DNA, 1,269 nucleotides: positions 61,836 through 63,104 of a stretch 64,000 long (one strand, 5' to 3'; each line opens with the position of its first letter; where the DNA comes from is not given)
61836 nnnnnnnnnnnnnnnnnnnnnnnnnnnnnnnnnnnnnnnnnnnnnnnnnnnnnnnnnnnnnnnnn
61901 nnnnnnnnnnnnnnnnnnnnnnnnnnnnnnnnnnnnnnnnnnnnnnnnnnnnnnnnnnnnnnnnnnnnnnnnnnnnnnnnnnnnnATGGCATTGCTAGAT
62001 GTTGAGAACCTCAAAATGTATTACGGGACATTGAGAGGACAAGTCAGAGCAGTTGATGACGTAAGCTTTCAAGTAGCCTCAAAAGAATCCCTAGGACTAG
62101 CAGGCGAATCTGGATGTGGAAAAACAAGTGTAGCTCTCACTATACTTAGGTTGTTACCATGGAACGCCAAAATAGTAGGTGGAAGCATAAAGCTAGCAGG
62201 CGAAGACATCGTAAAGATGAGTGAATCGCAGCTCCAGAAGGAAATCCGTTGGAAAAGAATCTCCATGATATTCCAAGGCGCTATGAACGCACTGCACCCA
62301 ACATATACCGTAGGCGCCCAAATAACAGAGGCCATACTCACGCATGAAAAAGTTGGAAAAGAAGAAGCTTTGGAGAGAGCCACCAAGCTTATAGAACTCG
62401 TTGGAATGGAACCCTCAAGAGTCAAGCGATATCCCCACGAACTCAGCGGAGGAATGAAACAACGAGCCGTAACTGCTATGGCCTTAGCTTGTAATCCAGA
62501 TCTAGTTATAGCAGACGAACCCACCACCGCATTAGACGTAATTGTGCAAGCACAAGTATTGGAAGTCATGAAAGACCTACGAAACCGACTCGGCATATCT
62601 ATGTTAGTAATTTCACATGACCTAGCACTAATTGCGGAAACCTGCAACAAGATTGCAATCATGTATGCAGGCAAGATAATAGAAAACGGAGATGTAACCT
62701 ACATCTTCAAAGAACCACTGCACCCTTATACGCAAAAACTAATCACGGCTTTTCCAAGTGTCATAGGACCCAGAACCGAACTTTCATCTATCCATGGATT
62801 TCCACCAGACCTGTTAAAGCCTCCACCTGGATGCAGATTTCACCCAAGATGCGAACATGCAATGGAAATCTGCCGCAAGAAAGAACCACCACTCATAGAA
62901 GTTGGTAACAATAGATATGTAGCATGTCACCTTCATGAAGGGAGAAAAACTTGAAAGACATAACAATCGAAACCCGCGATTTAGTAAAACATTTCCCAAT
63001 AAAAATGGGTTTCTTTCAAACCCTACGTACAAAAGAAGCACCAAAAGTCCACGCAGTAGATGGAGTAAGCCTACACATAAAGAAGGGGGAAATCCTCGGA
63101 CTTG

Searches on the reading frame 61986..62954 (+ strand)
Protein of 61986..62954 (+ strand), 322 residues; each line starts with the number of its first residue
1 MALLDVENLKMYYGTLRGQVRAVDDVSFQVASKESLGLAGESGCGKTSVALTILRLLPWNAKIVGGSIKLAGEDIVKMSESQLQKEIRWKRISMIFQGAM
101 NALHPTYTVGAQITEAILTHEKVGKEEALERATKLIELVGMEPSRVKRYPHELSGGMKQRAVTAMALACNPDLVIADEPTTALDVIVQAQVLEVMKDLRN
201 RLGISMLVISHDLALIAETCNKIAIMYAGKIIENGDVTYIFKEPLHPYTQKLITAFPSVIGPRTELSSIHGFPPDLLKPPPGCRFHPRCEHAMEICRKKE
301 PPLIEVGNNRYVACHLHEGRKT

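Call 10: search_protein_families(library=pfam, proteins=[window:61986-62954:+], max_evalue=0.00001)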
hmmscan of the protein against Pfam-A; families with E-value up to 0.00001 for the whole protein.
window:61986-62954:+ (322 aa): 2 families
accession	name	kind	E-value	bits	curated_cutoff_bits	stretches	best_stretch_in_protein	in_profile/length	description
PF00005.33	ABC_tran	-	1.1e-25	91.3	25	1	24-181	2-137/137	ABC transporter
PF08352.17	oligo_HPY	-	3.2e-19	69.5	27.1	1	232-296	1-65/65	Oligopeptide/dipeptide transporter, C-terminal region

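Call 20: find_related_loci(query=window:61986-62954:+, collection=genome_contigs, flank=1000)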
Query window:61986-62954:+ (322 aa) in genome_contigs; peptide patterns used: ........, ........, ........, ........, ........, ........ (x = any residue, [..] = any of these).
599 stretches matched a pattern (row limit reached: there are more); 566 encode a relative of the query (tblastn E <= 1e-3); the best 80 are kept; 80 distinct loci.
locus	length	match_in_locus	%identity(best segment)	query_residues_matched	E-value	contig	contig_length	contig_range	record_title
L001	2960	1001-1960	85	1-321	0e+0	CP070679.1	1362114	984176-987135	MAG: Candidatus Bathyarchaeota archaeon isolate bin695 chromosome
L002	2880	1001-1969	80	1-322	0e+0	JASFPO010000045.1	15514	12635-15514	MAG: Candidatus Bathyarchaeota archaeon isolate D0819M58metaG_Bin_753 D0819M58metaG_FD_scaffold_280_c2, whole genome sho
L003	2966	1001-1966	80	1-321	2e-178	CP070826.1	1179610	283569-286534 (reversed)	MAG: Candidatus Bathyarchaeota archaeon isolate bin1106 chromosome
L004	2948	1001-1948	72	3-318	1e-161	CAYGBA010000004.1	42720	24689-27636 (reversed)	MAG TPA_asm: uncultured Candidatus Bathyarchaeia archaeon isolate ERP108616_co2_86 genome assembly, contig: NODE_995_len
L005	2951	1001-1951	68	5-321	3e-158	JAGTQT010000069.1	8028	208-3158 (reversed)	MAG: Candidatus Bathyarchaeota archaeon isolate QZM_B1_bin_37_1 QZM_B1_bin_37_1_scaffold_9830_curated, whole genome shot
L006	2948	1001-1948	68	1-316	3e-154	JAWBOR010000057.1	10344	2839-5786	MAG: Candidatus Bathyarchaeia archaeon isolate HHBFW-2_201803_bins_227 HHBFW-2_201803_bins_227_scaffold_57, whole genome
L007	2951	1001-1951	72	2-318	3e-162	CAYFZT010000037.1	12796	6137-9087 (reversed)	MAG TPA_asm: uncultured Candidatus Bathyarchaeia archaeon isolate ERP108616_co2_78 genome assembly, contig: NODE_8535_le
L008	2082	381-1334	64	2-320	2e-150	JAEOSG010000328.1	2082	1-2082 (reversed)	MAG: Candidatus Baldrarchaeota archaeon isolate Yap30.bin4.67 contig_31384, whole genome shotgun sequence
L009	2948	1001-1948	61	1-315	1e-138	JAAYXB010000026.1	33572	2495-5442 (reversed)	MAG: Bacillota bacterium isolate AS02xzSISU_21 12536_AS02, whole genome shotgun sequence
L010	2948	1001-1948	60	1-315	1e-135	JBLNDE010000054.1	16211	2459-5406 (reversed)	MAG: Bacillota bacterium isolate MAG107 PRJNA950955_bin16_renamed_53, whole genome shotgun sequence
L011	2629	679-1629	62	1-316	5e-138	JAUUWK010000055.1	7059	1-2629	MAG: Candidatus Bathyarchaeota archaeon isolate CSMAG_37 CSMAG_37_k141_1511333_length_7059_cov_7.8090, whole genome shot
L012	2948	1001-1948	61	1-315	3e-135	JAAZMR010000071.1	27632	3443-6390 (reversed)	MAG: Bacillota bacterium isolate AS23ysBPME_95 30147_AS23, whole genome shotgun sequence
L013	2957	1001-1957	59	1-318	5e-133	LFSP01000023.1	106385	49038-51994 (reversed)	MAG: Clostridia bacterium DTU025 scaffold2838, whole genome shotgun sequence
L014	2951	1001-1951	60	1-318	4e-133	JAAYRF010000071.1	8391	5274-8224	MAG: Bacillota bacterium isolate AS23ysBPME_168 36131_AS23, whole genome shotgun sequence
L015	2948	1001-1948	63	1-316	1e-131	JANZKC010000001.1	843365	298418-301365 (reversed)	MAG: Candidatus Culexmicrobium cathedralense isolate GB-1867-005 Ga0190363_1000001, whole genome shotgun sequence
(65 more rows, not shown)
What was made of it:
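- Taxon: the OppD protein of the window is 85%, 80% and 80% identical to three Candidatus Bathyarchaeota MAGs (call 20).
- Tried and rejected: The taxon was obtained from OppD instead (call 20).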
